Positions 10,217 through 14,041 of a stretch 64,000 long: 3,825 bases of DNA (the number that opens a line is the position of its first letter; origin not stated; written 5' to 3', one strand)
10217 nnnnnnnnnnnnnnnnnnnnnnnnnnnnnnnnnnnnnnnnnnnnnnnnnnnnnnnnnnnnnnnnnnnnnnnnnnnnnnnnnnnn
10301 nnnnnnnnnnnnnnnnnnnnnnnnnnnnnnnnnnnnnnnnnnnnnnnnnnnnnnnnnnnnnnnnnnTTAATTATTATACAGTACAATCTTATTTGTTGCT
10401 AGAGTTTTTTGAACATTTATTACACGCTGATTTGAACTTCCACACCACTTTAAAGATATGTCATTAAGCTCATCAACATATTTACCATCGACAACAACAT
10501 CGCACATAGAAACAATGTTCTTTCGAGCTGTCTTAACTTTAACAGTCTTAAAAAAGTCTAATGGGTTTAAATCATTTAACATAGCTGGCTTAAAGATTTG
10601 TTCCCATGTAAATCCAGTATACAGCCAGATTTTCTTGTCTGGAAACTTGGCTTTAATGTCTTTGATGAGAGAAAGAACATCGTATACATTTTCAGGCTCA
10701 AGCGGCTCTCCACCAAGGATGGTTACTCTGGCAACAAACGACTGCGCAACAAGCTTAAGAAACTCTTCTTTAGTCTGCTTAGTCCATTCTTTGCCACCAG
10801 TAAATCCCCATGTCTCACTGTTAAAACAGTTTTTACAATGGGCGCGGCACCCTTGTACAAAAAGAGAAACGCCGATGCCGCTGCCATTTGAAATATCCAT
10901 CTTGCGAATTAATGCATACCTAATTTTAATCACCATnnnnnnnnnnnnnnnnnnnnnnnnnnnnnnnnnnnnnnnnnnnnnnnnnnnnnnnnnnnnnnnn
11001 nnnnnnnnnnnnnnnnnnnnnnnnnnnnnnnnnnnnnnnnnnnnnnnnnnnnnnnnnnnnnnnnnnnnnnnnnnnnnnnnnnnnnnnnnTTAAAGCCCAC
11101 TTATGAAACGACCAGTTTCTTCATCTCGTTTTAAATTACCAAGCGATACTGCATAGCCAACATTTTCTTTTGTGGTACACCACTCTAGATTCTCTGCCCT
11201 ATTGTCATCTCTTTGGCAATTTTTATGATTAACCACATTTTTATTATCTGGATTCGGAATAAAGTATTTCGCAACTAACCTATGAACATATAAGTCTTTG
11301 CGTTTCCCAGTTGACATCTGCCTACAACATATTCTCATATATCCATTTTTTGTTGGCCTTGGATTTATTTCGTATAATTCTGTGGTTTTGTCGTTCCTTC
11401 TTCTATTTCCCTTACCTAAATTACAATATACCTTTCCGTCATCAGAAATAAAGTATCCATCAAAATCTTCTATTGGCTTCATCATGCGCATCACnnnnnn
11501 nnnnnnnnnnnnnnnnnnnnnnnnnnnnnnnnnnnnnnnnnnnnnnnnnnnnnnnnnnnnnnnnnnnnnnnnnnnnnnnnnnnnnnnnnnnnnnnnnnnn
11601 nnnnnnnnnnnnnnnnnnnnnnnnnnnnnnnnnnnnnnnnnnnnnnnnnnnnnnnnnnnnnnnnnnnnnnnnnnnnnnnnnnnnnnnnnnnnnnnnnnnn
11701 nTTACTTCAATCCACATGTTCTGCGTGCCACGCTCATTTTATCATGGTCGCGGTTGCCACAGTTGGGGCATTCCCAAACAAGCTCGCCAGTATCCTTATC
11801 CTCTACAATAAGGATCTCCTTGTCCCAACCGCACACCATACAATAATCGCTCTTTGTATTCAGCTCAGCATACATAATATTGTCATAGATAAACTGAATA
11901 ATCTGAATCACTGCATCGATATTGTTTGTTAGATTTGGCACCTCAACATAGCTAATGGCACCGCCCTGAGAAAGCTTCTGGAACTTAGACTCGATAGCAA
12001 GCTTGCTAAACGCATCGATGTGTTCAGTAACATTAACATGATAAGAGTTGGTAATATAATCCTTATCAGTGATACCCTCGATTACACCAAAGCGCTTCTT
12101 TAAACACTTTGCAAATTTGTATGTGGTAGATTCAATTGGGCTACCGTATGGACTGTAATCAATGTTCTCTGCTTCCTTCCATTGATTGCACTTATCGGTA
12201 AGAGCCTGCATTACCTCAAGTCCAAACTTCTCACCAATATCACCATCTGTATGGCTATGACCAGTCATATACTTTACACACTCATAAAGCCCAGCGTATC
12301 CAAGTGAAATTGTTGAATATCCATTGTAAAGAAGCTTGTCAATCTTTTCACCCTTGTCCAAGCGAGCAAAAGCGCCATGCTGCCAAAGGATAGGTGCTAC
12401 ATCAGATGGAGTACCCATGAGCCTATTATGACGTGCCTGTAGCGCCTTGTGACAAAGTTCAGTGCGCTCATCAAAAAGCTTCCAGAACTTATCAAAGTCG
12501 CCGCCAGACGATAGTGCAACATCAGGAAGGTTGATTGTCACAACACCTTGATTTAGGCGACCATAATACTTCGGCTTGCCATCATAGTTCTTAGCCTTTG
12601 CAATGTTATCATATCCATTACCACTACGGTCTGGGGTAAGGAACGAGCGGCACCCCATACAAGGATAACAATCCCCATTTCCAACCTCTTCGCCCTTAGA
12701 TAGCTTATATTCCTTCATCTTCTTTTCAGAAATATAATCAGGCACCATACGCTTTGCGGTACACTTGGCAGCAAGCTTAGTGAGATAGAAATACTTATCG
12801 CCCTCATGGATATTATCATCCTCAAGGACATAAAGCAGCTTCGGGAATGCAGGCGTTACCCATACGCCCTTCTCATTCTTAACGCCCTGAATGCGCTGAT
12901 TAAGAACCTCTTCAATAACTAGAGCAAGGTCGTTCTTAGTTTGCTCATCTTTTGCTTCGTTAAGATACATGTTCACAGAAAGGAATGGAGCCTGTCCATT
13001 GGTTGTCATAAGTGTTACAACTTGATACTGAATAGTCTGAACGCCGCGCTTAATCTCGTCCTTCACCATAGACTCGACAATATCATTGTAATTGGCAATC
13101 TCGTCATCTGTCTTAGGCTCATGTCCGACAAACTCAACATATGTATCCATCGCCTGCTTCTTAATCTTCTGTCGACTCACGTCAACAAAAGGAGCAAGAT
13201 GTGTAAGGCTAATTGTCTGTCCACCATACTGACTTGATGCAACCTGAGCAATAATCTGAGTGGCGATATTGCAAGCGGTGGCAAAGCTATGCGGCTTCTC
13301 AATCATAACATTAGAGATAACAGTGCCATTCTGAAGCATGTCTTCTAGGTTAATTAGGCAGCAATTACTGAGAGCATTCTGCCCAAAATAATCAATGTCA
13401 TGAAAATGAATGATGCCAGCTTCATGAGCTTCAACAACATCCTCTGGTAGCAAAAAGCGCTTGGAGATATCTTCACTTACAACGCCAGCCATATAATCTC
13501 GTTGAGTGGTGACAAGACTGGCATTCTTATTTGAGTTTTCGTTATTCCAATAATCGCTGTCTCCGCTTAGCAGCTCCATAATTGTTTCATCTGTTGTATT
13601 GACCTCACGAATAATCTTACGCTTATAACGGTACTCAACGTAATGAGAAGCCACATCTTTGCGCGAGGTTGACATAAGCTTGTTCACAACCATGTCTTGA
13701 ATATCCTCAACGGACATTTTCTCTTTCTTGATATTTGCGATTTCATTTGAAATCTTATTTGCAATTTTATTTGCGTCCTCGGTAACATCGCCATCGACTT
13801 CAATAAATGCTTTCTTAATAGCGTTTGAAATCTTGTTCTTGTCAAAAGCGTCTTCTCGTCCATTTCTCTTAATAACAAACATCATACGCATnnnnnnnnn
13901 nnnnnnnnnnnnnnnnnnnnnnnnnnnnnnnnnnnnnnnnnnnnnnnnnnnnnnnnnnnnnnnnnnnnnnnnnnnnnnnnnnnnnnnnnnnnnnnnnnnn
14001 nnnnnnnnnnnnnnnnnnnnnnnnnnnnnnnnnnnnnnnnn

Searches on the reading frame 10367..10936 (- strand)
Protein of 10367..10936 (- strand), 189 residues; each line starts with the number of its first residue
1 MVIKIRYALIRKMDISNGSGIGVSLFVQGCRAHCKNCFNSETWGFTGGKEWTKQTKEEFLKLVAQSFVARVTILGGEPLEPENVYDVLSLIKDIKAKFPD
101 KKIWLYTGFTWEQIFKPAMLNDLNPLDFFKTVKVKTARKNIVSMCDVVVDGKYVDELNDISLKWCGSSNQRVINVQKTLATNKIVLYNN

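Call 8: search_protein_families(library=pfam, proteins=[window:10367-10936:-], max_evalue=0.01)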
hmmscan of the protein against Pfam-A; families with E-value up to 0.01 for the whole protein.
window:10367-10936:- (189 aa): 2 families
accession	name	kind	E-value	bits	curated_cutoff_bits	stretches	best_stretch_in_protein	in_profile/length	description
PF13353.11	Fer4_12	-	7.7e-43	146.5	22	1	17-173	2-137/137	4Fe-4S single cluster domain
PF04055.27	Radical_SAM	-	7.2e-06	26.7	29.5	1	26-106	3-83/166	Radical SAM superfamily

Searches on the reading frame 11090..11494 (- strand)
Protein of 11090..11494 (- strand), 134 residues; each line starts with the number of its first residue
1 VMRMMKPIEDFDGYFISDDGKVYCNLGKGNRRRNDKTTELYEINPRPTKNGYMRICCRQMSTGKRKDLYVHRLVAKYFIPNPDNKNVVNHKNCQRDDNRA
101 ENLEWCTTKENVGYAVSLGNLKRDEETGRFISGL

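Call 8: search_protein_families(library=pfam, proteins=[window:11090-11494:-], max_evalue=0.01)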
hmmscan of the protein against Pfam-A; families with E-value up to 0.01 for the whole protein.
window:11090-11494:- (134 aa): 2 families
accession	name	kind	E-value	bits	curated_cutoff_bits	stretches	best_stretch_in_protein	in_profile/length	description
PF13392.12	HNH_3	-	1.9e-10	40.7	24.8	1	69-111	2-44/46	HNH endonuclease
PF07463.16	NUMOD4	-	0.0005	20.7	23.4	1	6-56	4-47/49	NUMOD4 motif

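Call 44: search_solved_structures(query=window:11090-11485:-, max_evalue=1, show_alignments=2)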
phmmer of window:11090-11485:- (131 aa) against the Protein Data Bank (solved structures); distinct sequences matched with E-value up to 1: 2.
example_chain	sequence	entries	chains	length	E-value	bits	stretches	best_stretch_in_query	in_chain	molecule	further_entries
1u3e_M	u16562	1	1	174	1.2e-09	41.4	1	43-119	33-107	HNH homing endonuclease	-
7ufg_D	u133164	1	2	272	0.45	13.6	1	53-107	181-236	Insulin-like growth factor-binding protein 5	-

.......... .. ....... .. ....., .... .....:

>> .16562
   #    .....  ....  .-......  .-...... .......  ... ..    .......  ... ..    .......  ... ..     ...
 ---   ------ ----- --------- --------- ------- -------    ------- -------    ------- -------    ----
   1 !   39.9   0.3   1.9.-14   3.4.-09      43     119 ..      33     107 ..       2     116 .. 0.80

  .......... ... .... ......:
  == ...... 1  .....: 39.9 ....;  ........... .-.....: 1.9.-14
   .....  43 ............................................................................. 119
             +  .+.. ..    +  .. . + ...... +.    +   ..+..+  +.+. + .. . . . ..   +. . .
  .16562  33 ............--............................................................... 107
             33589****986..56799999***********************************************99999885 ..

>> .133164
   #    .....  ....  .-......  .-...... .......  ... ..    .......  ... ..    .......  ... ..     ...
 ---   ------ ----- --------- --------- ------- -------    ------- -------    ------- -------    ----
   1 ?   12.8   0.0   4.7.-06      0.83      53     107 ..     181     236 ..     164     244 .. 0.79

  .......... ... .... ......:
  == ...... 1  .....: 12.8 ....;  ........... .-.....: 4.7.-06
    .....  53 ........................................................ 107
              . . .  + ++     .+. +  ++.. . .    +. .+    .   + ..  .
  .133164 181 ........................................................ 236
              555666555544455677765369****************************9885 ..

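Call 45: search_protein_families(library=phrogs, proteins=[window:11090-11485:-], max_evalue=0.001)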
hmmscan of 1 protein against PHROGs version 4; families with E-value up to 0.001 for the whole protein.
window:11090-11485:- (131 aa): 11 families
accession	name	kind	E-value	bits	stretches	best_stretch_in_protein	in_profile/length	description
phrog_59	-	DNA, RNA and nucleotide metabolism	2.3e-35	123.8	1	1-119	139-242/423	HNH endonuclease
phrog_959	-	DNA, RNA and nucleotide metabolism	3.7e-29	102.2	1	1-121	7-115/138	HNH endonuclease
phrog_1492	-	DNA, RNA and nucleotide metabolism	6.8e-16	59.4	1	3-109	48-156/414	HNH endonuclease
phrog_99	-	DNA, RNA and nucleotide metabolism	3.3e-15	57.6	1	2-108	108-201/383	HNH endonuclease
phrog_37683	-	unknown function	6.3e-14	52.7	1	21-113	124-209/279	-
phrog_7545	-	DNA, RNA and nucleotide metabolism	2.5e-09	38.6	1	28-107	45-128/160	HNH endonuclease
phrog_826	-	DNA, RNA and nucleotide metabolism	6.5e-06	26.9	1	56-109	99-155/281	HNH endonuclease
phrog_17657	-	DNA, RNA and nucleotide metabolism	1.1e-05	26.3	1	10-105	78-167/168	HNH endonuclease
phrog_21964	-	DNA, RNA and nucleotide metabolism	6.8e-05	23.6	1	46-112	147-212/244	HNH endonuclease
phrog_30377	-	DNA, RNA and nucleotide metabolism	7.2e-05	23.9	1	62-110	8-53/82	HNH endonuclease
phrog_10730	-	DNA, RNA and nucleotide metabolism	0.00076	20.2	1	38-108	65-137/234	HNH endonuclease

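Call 67: search_dna_similar(query=window:11090-11485:-, collection=phages, mode=protein, max_rows=25, max_evalue=0.00001)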
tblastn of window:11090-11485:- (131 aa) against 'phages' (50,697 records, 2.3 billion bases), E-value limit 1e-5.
Records with a match: 1987; places in all: 2757; records where one place covers at least 80% of the query: 1206.
Best place of each record, by identity: 60-80% 9; <60% 1978.
By first word of the organism name: Staphylococcus 315; Enterococcus 237; Lactococcus 226; Escherichia 172; Bacillus 130; Salmonella 130; Streptococcus 88; Lactobacillus 70; Vibrio 69; Stx2a-converting 51; and 73 more.
By host as written in the record: - 264; Lactococcus lactis 150; Staphylococcus aureus 88; Escherichia coli 73; Enterococcus faecalis 60; Staphylococcus sp. 36; Pectobacterium atrosepticum DSM18077 34; Streptococcus thermophilus 32; and 526 more.
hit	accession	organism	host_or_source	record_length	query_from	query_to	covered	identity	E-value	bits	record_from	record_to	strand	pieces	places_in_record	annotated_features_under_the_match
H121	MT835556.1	Bacteriophage sp.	human fecal samples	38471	5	127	94%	48.0%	2e-30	119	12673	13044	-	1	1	record has no annotation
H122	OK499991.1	Bacillus phage vB_BanS_Sophrita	Bacillus anthracis Sterne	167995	5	131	97%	40.2%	3e-14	73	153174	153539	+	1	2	NUMOD4 motif protein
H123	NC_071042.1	Bacillus phage vB_BanS_Sophrita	Bacillus anthracis Sterne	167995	5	131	97%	40.2%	3e-14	73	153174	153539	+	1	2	HNH endonuclease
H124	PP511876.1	Dulem virus 42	Propithecus coquereli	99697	1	127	97%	40.0%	2e-17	82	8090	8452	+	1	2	endonuclease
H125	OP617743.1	Klebsiella phage KP13-26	Klebsiella pneumoniae KP13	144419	3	128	96%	39.6%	1e-16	80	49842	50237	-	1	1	hypothetical protein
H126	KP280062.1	Vibrio phage phi 1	Vibrio cholerae 1051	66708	1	128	98%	38.6%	4e-15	76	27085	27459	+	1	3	putative HNH homing endonuclease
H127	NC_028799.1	Vibrio phage phi 1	Vibrio cholerae 1051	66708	1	128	98%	38.6%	4e-15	76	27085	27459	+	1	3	HNH endonuclease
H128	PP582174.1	Enterococcus phage vB_Efm3_KEN20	Enterococcus faecium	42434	3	130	98%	38.5%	3e-10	62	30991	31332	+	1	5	HNH endonuclease | DNA polymerase/primase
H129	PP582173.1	Enterococcus phage vB_Efm3_KEN18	Enterococcus faecium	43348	3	130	98%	38.5%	3e-10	62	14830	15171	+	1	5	HNH endonuclease | DNA polymerase/primase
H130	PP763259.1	Acinetobacter phage Ab15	Acinetobacter baumannii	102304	3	125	94%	39.8%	6e-15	75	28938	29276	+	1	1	HNH endonuclease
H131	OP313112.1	Vibrio phage 12VC501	Vibrio cholerae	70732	1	128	98%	37.9%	2e-15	77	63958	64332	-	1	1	putative HNH homing endonuclease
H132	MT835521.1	Bacteriophage sp.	human fecal samples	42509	3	126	95%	38.9%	9e-11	63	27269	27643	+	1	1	record has no annotation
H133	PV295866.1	Staphylococcus phage CIFT_MFB_MRSA13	Staphylococcus aureus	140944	1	113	86%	42.6%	2e-13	71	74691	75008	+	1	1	hypothetical protein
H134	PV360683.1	Staphylococcus phage CIFT_MFB_MRSA16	Staphylococcus aureus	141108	1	113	86%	42.6%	2e-13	71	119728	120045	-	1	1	hypothetical protein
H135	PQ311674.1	Staphylococcus phage CIFT_MFB_MRSA12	Staphylococcus aureus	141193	1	113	86%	42.6%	2e-13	71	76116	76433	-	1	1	HNH endonuclease family protein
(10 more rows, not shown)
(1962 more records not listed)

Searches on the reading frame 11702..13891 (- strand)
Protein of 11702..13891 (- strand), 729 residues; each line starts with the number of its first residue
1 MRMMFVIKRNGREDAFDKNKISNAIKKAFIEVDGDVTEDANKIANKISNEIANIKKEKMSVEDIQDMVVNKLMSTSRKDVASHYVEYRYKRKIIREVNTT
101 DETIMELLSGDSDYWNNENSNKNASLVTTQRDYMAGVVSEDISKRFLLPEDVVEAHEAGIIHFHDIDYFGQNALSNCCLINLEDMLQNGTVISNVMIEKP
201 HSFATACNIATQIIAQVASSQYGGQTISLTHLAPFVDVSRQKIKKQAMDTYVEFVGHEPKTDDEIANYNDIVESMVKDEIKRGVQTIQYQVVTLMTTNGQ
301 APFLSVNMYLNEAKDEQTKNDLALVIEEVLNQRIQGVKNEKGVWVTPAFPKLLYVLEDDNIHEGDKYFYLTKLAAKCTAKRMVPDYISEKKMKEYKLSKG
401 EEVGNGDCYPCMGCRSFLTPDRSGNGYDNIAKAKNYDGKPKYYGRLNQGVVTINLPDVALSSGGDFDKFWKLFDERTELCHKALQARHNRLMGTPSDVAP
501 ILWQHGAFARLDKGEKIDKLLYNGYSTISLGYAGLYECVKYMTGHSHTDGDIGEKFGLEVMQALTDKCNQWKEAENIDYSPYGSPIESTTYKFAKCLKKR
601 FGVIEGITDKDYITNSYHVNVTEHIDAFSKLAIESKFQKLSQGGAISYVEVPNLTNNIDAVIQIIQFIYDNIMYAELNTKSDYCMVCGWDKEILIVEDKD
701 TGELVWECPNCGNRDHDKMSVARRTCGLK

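Call 8: search_protein_families(library=pfam, proteins=[window:11702-13891:-], max_evalue=0.01)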
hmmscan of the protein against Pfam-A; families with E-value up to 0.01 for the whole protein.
window:11702-13891:- (729 aa): 4 families
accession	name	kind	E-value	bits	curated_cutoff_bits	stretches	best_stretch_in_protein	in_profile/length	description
PF13597.11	NRDD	-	5.1e-177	590.4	26.2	1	118-727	1-541/562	Anaerobic ribonucleoside-triphosphate reductase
PF03477.21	ATP-cone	-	1.5e-21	77.2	25.8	1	4-92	1-87/88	ATP cone domain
PF01228.26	Gly_radical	-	9e-15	55.5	22.2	1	622-727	2-100/106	Glycine radical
PF03172.18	HSR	-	0.0026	18.3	24.9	0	18-80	13-73/99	HSR domain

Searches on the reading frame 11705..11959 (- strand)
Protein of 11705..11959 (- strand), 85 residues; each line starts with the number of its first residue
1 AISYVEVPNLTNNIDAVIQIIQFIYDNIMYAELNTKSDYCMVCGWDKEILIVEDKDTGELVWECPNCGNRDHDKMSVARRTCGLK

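Call 9: search_protein_families(library=pfam, proteins=[window:11705-11959:-], max_evalue=0.01)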
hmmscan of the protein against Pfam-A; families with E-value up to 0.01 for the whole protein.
seq(85 aa): 2 families
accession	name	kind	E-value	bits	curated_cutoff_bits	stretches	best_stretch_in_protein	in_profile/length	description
PF13597.11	NRDD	-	7.1e-19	68.3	26.2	1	1-83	471-541/562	Anaerobic ribonucleoside-triphosphate reductase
PF01228.26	Gly_radical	-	1.9e-11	44.8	22.2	1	2-83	26-100/106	Glycine radical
